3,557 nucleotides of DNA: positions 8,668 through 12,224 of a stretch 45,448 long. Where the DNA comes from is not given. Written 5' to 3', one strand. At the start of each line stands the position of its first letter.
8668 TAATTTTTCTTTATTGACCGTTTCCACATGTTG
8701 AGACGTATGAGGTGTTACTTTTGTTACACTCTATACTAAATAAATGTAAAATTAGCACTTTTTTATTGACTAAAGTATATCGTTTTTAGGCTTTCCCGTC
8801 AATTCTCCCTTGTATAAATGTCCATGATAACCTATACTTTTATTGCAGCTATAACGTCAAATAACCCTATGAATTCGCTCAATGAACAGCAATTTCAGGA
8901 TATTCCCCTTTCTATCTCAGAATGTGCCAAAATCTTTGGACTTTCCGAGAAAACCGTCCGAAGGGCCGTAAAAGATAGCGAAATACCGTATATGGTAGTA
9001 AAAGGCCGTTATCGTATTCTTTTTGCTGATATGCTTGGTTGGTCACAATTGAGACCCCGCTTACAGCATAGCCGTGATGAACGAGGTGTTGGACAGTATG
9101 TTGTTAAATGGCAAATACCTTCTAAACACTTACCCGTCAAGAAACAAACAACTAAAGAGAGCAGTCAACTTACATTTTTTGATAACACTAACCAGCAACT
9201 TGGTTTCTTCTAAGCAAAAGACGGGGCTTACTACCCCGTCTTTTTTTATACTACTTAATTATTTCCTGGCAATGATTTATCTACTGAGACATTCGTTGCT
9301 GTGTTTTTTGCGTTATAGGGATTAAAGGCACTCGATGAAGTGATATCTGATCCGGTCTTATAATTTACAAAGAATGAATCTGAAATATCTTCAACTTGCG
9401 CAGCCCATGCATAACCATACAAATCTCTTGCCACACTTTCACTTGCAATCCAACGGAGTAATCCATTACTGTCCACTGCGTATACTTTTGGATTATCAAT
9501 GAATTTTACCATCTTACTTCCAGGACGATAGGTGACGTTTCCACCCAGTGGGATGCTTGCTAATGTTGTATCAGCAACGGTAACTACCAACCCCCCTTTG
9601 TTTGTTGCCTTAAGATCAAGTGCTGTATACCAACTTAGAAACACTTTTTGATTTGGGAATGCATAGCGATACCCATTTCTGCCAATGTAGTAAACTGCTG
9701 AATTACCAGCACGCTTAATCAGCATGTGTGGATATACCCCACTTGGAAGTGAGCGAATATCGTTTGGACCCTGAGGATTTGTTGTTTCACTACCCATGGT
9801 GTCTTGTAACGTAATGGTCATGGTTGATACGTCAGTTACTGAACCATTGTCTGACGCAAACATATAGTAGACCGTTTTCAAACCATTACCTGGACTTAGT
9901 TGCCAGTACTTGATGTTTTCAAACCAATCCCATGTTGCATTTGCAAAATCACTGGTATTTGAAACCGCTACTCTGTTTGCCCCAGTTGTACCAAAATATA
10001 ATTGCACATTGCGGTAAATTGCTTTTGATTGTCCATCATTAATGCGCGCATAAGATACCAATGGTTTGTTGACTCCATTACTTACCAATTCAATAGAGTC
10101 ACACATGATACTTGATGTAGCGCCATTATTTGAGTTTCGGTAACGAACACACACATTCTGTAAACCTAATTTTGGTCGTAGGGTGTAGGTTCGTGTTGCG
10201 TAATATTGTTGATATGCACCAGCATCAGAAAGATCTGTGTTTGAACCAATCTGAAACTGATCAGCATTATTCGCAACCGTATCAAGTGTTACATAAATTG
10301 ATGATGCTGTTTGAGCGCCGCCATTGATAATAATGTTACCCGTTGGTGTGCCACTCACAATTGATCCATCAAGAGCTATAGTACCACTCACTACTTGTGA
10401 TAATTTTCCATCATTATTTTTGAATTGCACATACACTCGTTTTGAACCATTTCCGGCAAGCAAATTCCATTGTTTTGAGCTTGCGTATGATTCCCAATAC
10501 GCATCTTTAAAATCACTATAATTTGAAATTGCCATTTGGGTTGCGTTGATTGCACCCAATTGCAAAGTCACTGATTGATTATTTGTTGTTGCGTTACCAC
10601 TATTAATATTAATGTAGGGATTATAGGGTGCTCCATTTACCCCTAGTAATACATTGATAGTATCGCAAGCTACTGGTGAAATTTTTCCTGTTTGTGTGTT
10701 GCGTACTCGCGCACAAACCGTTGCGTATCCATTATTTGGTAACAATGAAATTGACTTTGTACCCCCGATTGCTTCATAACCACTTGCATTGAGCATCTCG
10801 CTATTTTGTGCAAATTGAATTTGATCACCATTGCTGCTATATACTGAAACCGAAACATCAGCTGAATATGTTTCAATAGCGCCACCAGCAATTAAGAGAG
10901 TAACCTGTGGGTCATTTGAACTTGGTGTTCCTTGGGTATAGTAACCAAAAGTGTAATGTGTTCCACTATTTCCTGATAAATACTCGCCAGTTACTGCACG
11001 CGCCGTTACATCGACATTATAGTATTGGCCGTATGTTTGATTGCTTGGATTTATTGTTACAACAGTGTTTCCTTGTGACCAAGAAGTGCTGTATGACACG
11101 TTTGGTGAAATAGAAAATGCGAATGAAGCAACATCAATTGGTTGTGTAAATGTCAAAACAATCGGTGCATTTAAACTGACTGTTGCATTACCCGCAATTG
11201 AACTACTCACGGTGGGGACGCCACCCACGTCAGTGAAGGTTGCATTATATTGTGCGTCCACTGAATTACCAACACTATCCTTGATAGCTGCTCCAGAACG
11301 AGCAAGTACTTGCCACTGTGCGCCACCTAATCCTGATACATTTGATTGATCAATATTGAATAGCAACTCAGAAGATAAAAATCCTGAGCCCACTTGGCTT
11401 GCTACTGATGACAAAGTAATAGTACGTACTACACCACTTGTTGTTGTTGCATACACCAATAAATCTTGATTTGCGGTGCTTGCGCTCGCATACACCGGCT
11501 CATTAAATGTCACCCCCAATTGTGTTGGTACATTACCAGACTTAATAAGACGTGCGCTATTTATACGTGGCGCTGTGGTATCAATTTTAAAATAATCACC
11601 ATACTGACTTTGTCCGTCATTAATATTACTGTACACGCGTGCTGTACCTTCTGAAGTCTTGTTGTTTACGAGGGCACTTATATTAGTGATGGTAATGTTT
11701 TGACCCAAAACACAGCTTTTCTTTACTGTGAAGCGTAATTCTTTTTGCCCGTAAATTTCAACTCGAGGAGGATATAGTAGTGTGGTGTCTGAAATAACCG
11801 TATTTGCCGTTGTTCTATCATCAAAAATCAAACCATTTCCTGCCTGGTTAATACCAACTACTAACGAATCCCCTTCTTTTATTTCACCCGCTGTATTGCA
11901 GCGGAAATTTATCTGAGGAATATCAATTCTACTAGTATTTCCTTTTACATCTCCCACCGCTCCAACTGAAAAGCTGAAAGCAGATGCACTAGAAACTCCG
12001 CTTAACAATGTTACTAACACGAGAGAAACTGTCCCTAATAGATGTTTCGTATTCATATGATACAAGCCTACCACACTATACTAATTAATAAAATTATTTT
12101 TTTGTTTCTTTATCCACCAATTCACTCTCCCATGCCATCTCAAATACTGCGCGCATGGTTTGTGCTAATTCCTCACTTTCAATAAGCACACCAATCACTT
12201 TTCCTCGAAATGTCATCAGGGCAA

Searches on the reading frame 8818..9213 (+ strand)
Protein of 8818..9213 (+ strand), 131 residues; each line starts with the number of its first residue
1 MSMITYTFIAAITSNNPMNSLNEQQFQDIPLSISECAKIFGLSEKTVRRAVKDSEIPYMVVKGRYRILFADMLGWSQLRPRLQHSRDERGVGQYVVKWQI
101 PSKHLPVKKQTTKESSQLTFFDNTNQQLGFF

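Call 39: search_protein_families(library=pfam, proteins=[window:8818-9213:+], max_evalue=0.0001)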
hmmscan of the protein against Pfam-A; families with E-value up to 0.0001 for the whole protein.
window:8818-9213:+ (131 aa): 1 family
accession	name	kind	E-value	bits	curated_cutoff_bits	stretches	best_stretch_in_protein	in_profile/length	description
PF12728.13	HTH_17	-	4e-08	33.8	27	1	31-75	2-46/51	Helix-turn-helix domain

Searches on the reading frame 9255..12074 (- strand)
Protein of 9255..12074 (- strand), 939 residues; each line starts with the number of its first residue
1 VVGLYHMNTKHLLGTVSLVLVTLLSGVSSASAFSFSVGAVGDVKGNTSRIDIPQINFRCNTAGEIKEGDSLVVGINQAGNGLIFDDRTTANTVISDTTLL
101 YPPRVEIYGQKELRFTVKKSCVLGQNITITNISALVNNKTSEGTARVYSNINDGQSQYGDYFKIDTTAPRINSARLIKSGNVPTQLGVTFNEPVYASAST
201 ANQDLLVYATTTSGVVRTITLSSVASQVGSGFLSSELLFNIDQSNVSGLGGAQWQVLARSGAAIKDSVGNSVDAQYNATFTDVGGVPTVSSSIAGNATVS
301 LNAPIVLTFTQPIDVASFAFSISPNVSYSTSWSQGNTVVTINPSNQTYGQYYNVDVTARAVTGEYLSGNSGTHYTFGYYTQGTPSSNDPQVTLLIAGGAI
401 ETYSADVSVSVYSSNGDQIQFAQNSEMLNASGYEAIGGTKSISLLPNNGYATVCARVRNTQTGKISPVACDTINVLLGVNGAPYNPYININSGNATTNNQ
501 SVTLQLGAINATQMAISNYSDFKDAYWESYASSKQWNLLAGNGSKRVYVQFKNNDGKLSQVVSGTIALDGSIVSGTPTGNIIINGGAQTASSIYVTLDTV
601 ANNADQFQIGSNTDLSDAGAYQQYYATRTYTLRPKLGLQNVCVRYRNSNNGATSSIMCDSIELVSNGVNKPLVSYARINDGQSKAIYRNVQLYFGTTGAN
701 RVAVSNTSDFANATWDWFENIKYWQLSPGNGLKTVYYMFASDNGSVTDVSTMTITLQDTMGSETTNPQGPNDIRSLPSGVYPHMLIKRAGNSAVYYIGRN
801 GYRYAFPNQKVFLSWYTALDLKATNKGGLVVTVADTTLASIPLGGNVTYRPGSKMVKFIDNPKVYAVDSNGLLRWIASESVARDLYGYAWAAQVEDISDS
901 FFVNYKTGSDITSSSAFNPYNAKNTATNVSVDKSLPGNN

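Call 20: search_protein_families(library=pfam, proteins=[window:9255-12074:-], max_evalue=0.001)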
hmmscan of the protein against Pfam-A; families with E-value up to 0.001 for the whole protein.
window:9255-12074:- (939 aa): 1 family
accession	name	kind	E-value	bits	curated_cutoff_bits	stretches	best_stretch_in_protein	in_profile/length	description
PF13205.12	Big_5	-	0.00057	21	23.6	1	287-365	5-91/105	Bacterial Ig-like domain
